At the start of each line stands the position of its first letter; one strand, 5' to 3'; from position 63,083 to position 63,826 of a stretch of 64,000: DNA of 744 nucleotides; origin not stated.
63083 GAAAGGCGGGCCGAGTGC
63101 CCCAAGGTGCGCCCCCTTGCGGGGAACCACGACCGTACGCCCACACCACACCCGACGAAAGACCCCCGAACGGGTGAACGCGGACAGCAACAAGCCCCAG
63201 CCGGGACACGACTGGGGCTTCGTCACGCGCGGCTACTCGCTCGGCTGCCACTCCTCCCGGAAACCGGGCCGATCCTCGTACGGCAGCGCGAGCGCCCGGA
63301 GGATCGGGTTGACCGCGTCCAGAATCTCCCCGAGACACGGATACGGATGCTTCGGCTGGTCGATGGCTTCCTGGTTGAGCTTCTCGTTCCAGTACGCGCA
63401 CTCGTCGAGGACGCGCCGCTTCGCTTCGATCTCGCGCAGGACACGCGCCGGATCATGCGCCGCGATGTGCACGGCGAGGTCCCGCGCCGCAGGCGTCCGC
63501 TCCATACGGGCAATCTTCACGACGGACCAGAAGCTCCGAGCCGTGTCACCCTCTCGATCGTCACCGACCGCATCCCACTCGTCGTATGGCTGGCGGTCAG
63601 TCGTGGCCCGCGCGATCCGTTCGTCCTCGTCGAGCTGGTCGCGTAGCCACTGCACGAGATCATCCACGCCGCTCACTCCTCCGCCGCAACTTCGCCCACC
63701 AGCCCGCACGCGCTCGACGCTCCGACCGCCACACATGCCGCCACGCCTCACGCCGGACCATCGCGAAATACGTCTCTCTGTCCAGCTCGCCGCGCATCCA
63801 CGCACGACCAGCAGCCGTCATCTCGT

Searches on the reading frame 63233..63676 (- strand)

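Call 56: search_protein_families(library=pfam, max_evalue=0.001, proteins=[window:63233-63676:-])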
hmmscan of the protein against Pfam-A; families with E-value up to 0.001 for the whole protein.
window:63233-63676:- (147 aa): 1 family
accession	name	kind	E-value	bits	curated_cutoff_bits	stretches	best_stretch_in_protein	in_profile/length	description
PF19730.4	DUF6221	-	4.5e-32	111.7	27.6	1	5-145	2-122/122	Family of unknown function (DUF6221)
